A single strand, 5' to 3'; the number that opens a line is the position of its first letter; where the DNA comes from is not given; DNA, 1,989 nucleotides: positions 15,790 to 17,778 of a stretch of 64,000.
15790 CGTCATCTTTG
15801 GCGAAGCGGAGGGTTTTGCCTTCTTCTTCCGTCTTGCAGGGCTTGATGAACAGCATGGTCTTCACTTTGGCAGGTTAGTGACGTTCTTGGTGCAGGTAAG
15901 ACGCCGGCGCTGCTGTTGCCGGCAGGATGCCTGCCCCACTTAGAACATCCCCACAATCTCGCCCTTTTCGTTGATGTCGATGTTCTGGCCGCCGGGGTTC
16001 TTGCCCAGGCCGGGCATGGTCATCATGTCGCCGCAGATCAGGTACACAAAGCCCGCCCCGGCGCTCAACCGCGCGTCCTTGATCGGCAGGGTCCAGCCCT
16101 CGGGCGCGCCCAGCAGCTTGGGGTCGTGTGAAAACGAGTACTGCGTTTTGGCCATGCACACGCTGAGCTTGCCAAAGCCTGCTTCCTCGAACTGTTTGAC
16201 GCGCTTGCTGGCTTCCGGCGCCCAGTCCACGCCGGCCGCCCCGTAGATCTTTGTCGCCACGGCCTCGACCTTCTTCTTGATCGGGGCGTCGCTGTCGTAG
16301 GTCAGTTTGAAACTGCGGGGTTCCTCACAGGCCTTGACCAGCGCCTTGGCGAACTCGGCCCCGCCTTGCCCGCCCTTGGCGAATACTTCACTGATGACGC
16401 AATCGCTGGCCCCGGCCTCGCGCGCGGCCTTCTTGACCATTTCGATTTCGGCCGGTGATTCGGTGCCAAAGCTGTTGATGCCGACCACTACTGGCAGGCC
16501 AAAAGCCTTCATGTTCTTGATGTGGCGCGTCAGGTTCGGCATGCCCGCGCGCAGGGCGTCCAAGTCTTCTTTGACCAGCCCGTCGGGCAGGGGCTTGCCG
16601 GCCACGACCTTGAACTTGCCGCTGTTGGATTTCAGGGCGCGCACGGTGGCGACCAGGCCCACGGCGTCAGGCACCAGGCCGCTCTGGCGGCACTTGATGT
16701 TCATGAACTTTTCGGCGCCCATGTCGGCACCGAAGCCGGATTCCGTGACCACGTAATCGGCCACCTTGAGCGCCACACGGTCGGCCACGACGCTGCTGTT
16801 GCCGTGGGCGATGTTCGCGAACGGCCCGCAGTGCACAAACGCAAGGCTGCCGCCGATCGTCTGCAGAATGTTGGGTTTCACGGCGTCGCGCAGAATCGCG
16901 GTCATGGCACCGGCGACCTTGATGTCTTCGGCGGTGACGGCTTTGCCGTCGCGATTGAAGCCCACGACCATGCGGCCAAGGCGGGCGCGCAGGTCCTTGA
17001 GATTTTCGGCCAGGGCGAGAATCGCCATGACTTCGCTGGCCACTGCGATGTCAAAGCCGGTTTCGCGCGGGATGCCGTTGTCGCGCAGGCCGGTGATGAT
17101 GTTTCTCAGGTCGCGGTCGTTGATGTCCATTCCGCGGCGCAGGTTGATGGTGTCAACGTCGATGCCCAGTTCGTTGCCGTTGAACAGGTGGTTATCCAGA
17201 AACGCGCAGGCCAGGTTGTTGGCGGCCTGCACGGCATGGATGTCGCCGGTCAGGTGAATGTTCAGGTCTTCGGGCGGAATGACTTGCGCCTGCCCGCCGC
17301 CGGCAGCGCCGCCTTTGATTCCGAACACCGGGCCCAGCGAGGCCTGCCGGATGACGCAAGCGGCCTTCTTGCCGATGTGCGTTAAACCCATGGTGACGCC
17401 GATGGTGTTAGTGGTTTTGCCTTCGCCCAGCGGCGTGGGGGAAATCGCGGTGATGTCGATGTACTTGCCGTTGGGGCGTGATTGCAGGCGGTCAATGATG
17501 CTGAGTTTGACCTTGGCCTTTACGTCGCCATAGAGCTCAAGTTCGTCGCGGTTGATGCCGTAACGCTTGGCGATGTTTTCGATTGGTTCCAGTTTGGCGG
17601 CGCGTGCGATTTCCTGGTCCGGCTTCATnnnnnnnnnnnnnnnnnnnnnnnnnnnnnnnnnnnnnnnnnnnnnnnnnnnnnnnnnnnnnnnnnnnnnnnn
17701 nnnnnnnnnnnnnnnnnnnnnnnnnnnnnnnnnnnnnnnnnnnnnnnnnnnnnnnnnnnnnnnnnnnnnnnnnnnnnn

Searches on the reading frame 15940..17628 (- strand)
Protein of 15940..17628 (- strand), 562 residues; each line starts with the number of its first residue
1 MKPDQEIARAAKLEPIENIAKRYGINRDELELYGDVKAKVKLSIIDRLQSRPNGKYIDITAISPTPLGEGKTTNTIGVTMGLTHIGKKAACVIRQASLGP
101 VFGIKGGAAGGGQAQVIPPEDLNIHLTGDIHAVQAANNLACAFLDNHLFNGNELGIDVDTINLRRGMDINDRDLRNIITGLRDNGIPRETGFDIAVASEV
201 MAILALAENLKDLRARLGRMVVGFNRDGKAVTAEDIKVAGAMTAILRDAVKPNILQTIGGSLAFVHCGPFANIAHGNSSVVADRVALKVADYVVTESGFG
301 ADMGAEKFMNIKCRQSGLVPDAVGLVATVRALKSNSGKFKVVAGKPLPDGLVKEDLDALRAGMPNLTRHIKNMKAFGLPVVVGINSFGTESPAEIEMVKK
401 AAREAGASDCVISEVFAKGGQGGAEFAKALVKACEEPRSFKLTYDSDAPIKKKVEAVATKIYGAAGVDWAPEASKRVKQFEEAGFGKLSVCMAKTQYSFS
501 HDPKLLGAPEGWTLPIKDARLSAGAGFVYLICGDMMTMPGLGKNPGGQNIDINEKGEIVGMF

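Call 15: search_protein_families(library=pfam, proteins=[window:15940-17628:-], max_evalue=0.01)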
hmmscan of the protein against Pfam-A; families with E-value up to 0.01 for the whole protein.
window:15940-17628:- (562 aa): 1 family
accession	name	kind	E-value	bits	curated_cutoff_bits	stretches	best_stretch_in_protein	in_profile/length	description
PF01268.25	FTHFS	-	2.4e-244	812.2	27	1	3-562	2-556/556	Formate--tetrahydrofolate ligase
